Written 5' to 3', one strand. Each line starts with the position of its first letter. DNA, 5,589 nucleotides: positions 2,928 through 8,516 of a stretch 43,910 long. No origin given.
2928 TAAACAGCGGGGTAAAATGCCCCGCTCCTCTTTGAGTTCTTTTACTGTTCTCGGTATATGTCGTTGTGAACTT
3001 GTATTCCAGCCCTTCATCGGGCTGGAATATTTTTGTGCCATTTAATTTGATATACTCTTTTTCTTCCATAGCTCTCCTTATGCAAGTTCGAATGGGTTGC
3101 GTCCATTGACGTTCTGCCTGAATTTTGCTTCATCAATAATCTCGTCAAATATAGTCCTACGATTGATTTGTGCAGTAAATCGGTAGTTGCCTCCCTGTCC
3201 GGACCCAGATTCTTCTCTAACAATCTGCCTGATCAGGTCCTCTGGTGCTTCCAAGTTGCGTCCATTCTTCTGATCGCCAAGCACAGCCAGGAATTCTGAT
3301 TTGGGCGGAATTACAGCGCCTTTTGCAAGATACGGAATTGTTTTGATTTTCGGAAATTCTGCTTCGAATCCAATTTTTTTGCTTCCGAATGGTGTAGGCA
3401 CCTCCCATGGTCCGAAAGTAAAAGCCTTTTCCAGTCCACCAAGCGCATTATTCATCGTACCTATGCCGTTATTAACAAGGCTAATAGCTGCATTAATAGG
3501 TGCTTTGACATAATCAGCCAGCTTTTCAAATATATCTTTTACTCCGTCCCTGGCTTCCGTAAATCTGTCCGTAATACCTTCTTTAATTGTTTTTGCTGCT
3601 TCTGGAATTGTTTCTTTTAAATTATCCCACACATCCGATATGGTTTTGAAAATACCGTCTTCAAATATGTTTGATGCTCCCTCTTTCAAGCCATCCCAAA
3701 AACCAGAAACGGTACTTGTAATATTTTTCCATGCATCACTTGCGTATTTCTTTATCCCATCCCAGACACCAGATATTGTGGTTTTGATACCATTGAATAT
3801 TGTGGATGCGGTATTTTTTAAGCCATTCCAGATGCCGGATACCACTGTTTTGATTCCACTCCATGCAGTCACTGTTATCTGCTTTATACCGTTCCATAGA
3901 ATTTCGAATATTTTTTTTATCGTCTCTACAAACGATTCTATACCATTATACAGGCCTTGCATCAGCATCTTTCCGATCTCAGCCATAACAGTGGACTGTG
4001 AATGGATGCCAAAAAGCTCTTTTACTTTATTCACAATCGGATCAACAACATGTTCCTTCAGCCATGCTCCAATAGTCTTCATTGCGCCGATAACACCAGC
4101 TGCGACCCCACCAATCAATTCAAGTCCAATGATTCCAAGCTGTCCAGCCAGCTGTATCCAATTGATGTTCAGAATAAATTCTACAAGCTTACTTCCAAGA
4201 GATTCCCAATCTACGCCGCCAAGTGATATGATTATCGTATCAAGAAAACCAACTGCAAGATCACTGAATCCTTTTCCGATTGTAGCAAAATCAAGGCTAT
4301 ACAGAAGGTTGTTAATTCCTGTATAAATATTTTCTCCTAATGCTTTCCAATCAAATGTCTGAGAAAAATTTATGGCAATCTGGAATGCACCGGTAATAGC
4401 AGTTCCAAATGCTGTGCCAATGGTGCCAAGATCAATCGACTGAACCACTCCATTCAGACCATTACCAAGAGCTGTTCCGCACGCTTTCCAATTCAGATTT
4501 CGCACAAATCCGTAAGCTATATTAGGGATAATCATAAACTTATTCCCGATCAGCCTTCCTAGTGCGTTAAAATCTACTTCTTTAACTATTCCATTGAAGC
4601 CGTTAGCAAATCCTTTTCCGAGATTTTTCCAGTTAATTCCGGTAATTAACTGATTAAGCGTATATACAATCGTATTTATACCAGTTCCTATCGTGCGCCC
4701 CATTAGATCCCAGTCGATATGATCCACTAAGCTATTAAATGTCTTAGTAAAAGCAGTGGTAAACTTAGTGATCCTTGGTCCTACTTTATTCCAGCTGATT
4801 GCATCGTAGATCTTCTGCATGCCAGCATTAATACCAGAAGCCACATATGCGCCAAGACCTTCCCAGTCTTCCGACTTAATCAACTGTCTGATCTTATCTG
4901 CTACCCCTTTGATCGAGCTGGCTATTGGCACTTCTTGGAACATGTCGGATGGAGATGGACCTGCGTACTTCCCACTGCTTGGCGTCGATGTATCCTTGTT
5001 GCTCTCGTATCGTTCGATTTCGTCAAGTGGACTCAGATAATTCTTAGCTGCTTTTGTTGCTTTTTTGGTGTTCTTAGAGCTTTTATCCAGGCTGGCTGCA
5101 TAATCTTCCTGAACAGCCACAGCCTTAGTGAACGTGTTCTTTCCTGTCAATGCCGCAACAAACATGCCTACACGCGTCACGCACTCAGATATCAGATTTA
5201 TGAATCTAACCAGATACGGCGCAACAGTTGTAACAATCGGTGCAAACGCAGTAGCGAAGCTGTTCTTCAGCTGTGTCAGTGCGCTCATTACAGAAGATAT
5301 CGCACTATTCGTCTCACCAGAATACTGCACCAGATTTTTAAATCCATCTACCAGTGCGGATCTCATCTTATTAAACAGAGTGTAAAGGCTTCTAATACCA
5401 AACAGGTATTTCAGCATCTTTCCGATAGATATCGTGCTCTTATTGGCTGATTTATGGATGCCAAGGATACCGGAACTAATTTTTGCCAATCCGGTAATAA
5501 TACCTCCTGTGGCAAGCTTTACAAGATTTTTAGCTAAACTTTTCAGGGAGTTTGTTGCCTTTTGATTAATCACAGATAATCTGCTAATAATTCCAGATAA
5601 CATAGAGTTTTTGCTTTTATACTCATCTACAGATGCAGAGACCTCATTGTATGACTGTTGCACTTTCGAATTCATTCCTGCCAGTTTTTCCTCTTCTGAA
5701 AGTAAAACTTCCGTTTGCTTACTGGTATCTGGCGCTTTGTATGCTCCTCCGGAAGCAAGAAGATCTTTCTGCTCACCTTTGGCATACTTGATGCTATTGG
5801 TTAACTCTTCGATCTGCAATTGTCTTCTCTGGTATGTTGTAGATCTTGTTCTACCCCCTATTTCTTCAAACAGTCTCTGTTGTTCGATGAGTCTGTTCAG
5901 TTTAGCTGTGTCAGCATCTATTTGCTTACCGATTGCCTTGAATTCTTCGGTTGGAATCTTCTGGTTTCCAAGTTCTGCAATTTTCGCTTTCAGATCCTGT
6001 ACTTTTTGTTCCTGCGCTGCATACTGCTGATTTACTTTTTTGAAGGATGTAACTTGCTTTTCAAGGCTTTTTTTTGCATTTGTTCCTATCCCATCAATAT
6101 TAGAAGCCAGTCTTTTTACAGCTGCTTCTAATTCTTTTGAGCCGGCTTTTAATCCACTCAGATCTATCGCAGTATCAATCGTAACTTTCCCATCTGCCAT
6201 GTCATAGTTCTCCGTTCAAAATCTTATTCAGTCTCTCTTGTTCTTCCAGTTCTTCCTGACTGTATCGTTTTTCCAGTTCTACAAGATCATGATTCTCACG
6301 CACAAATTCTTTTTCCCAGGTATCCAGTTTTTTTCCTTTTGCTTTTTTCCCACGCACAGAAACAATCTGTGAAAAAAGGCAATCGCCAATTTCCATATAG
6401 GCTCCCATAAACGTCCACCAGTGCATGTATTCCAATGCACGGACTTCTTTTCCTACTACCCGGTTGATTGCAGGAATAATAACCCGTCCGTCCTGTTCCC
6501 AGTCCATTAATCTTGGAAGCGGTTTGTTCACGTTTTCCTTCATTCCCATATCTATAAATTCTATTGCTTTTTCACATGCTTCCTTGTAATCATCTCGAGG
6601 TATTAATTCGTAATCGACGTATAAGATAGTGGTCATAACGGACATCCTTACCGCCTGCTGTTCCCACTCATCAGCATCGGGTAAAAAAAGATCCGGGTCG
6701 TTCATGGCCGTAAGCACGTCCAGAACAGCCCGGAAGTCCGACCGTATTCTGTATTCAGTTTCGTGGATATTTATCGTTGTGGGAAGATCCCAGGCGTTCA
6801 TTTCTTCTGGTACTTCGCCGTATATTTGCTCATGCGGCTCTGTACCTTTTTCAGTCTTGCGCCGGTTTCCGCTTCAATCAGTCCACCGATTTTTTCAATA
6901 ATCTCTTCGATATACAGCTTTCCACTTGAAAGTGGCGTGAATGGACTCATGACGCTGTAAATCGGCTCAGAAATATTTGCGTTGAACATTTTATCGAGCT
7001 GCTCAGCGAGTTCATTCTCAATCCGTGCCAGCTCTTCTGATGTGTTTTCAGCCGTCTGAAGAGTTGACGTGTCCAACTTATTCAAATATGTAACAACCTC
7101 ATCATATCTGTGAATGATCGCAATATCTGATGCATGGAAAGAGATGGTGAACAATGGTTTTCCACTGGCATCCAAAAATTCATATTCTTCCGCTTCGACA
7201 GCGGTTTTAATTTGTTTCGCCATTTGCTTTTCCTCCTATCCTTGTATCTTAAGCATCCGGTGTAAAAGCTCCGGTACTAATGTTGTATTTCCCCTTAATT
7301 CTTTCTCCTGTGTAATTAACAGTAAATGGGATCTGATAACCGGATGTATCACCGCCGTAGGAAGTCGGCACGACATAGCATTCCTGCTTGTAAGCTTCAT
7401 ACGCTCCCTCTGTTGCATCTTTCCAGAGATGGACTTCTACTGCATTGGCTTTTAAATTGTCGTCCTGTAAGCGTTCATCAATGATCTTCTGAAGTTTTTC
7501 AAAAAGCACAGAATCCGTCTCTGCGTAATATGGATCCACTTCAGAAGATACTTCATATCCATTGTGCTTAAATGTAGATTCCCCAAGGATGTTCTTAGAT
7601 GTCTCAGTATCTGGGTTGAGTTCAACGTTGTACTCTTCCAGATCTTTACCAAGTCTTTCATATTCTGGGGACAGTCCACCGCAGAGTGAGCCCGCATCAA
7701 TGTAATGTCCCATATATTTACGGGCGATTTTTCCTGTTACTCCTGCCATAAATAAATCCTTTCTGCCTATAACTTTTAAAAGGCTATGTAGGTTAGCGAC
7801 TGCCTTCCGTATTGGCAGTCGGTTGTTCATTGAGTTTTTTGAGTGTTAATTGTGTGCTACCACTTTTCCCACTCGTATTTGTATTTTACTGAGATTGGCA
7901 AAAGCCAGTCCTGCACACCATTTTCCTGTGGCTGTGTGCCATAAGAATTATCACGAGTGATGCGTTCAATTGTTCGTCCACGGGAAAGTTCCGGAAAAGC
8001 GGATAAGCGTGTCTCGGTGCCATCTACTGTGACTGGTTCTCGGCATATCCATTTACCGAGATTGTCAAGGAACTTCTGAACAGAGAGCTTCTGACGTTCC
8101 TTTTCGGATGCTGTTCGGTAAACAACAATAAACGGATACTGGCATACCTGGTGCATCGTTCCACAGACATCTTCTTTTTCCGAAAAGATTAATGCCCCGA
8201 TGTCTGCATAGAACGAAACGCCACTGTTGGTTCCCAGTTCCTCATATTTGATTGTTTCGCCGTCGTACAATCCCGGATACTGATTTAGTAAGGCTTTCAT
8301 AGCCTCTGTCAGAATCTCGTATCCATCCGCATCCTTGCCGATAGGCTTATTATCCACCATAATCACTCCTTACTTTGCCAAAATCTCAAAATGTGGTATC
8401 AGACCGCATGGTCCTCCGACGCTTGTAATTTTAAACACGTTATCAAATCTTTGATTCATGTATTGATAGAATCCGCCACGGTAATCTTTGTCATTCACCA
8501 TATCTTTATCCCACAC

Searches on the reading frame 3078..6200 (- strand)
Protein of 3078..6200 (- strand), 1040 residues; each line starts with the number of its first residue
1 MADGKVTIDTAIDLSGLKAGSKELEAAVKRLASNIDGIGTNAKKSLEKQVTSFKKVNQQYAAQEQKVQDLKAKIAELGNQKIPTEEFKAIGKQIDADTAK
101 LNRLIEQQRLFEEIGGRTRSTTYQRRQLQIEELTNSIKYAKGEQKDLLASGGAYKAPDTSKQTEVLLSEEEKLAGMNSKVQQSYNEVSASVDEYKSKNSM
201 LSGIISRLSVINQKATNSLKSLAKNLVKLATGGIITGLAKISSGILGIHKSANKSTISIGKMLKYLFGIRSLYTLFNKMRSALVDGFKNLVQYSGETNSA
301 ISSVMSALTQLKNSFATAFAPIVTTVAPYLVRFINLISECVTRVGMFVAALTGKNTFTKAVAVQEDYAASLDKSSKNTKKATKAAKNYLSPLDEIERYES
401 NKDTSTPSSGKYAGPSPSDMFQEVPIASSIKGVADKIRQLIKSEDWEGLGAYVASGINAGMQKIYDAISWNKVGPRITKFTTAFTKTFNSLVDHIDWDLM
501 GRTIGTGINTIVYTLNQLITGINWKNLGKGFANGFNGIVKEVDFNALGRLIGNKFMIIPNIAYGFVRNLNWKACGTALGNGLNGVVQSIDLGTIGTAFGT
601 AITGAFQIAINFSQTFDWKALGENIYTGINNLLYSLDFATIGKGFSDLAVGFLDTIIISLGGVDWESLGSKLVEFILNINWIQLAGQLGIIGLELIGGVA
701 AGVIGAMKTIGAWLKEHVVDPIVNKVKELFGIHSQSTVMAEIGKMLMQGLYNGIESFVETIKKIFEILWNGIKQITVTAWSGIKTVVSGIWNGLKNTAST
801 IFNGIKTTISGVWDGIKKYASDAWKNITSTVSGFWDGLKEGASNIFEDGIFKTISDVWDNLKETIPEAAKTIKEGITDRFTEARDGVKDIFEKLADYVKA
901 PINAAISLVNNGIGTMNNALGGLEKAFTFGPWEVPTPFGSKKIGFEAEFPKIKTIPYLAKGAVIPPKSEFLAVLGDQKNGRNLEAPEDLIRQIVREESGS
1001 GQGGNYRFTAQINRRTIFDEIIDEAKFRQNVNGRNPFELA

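Call 42: search_protein_families(library=phrogs, proteins=[window:3078-6200:-], max_evalue=0.0001)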
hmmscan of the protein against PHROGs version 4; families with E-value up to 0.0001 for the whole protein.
window:3078-6200:- (1040 aa): 24 families
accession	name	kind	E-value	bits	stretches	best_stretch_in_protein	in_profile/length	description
phrog_1535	-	tail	2.2e-78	265.5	1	1-1039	2-1151/1152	tail length tape measure protein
phrog_28918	-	unknown function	8.4e-56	190.3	1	360-687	283-668/1445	-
phrog_37543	-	unknown function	5.1e-39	135.4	1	249-441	52-235/622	-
phrog_58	-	tail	2.1e-31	110.2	2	759-926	730-936/1544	tail length tape measure protein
phrog_17020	-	unknown function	1.2e-27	98.1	1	700-915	26-228/353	-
phrog_1272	-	tail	1.7e-25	90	2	754-910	816-971/1606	tail length tape measure protein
phrog_4070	-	tail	1.4e-22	80.7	1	698-925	166-396/989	tail length tape measure protein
phrog_167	-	tail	1.9e-21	76.6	1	571-936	679-1023/1555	tail length tape measure protein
phrog_4200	-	tail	1.3e-20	74.5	1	587-922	285-607/732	tail length tape measure protein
phrog_305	-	tail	1.8e-20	74.2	2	699-924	471-665/1001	tail length tape measure protein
phrog_8462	-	tail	1.5e-19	71.2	1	761-921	331-465/672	tail length tape measure protein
phrog_5493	-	tail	7.9e-16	58.5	2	754-926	797-962/1102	tail length tape measure protein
phrog_32669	-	unknown function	1.5e-15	57.2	1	736-899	719-884/1054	-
phrog_1204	-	tail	2.1e-14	53.4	1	763-925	903-1061/1483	tail protein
phrog_4197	-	tail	6.1e-14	51.7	1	825-920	1061-1148/1783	tail length tape measure protein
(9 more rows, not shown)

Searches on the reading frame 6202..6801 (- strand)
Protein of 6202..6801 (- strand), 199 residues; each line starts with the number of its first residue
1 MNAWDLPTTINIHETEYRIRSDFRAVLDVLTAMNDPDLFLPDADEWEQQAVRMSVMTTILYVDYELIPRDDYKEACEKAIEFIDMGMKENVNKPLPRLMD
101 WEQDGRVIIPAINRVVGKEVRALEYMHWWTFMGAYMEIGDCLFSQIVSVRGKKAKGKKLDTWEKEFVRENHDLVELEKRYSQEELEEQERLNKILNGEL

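Call 42: search_protein_families(library=phrogs, proteins=[window:6202-6801:-], max_evalue=0.0001)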
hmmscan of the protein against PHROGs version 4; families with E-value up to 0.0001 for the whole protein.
window:6202-6801:- (199 aa): 1 family
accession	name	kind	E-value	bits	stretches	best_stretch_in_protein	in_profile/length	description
phrog_706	-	unknown function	8.4e-34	118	1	3-191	5-197/201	-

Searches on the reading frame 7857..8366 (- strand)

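Call 42: search_protein_families(library=phrogs, proteins=[window:7857-8366:-], max_evalue=0.0001)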
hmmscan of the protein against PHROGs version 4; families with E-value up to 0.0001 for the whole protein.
window:7857-8366:- (169 aa): 1 family
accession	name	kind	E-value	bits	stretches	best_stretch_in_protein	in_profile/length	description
phrog_3266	-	connector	2.6e-19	70.4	1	19-164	3-140/142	tail completion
